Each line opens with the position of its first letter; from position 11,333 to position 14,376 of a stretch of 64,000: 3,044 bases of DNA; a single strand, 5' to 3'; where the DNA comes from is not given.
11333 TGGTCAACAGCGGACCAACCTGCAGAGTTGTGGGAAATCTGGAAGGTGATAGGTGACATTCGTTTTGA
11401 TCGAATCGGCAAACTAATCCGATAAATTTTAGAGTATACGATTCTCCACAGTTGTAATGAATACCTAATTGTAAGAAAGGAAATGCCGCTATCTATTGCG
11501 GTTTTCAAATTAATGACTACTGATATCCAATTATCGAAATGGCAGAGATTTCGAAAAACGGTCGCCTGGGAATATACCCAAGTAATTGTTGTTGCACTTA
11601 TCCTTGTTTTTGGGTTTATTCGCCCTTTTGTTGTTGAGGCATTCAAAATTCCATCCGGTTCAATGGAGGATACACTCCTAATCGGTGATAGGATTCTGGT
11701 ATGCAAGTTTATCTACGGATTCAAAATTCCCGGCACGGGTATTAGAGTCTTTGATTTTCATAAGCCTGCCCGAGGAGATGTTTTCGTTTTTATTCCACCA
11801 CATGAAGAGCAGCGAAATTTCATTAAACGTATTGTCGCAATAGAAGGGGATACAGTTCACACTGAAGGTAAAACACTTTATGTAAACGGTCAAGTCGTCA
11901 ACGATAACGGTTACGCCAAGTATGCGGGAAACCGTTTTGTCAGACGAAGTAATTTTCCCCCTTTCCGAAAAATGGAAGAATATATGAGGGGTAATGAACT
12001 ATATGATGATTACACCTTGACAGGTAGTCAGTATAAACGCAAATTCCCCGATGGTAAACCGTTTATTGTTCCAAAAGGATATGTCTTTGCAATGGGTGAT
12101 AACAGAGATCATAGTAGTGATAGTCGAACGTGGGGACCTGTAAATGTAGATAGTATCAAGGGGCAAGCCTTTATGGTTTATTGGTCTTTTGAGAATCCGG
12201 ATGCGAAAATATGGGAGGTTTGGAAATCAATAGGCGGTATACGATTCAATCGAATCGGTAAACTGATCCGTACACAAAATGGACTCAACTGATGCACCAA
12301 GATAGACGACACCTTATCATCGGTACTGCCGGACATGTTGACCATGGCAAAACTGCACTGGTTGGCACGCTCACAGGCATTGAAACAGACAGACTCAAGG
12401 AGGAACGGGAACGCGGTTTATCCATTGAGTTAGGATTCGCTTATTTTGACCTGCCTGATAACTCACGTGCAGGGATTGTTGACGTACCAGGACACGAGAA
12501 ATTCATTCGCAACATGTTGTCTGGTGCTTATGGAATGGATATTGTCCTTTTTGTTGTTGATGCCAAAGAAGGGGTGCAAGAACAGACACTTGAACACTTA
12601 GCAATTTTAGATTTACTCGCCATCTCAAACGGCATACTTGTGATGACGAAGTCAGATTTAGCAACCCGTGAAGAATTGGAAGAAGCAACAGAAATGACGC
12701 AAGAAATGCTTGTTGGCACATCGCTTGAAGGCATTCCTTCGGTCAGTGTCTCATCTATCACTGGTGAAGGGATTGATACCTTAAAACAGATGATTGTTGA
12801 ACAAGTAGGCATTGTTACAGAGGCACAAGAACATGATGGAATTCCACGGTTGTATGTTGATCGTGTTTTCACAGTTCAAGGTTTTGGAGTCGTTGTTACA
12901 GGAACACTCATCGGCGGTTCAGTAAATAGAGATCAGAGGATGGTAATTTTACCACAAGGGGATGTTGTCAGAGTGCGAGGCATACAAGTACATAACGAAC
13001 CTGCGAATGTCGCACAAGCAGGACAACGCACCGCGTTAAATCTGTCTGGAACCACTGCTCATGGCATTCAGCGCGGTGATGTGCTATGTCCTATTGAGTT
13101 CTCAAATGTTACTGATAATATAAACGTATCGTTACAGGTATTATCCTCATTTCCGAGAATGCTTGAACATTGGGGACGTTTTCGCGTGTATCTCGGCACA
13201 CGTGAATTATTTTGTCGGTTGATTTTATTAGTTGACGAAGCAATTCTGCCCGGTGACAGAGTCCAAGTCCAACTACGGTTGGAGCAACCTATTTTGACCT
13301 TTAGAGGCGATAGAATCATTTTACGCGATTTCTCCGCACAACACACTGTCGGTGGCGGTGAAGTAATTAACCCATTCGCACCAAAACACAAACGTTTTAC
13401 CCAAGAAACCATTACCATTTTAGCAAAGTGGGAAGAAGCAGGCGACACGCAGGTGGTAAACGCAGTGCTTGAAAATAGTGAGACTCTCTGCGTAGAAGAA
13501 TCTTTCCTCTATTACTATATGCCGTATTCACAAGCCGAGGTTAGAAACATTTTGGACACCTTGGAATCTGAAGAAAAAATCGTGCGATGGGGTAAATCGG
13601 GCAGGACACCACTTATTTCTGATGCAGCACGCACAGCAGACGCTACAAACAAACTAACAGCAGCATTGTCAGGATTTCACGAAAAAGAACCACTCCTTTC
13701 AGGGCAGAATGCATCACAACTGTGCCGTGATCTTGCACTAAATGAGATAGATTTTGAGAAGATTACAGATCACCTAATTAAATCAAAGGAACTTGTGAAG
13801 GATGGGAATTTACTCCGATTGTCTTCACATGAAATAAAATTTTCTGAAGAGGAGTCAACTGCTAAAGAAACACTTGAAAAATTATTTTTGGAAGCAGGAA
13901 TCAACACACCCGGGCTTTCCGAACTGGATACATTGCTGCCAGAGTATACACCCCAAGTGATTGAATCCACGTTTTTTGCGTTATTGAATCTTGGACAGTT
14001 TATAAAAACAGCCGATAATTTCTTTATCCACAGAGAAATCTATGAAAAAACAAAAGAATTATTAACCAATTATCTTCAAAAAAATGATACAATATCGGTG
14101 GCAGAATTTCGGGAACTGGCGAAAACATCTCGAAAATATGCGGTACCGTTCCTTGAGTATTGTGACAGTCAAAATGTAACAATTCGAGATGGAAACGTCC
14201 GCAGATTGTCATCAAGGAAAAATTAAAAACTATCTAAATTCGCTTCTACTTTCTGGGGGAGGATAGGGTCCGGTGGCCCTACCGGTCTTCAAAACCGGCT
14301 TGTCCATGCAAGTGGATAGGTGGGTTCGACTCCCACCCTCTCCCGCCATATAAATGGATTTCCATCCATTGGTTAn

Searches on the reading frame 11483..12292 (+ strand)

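Call 66: search_protein_families(library=pfam, proteins=[window:11483-12292:+], max_evalue=0.0001)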
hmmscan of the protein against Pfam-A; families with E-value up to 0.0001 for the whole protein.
window:11483-12292:+ (269 aa): 1 family
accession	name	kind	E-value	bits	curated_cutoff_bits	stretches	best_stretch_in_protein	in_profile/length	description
PF10502.14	Peptidase_S26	-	2e-46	158.5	22.9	1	30-234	3-168/168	Signal peptidase, peptidase S26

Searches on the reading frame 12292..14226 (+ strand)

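Call 20: search_protein_families(library=pfam, proteins=[window:12292-14226:+], max_evalue=0.001)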
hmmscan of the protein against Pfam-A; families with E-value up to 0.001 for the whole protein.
window:12292-14226:+ (644 aa): 7 families
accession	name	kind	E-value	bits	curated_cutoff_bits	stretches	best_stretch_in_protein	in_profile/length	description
PF00009.33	GTP_EFTU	-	1.5e-35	122.9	26.5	1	6-171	2-185/188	Elongation factor Tu GTP binding domain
PF09107.17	SelB-wing_3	-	1.6e-18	66.4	23.2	1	593-639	1-47/47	Elongation factor SelB, winged helix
PF25461.1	Beta-barrel_SelB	-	2.9e-16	60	27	1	283-365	6-80/80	Selenocysteine-specific elongation factor, beta-barrel domain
PF03144.31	GTP_EFTU_D2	-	6.8e-09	36.5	30.3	1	199-266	1-73/73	Elongation factor Tu domain 2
PF09106.17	SelB-wing_2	-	5.4e-07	30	22.3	1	457-510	2-57/57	Elongation factor SelB, winged helix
PF01926.29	MMR_HSR1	-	0.00011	22.7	21.9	1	10-106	2-100/113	50S ribosome-binding GTPase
PF09439.16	SRPRB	-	0.00049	20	25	1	12-91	8-82/178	Signal recognition particle receptor beta subunit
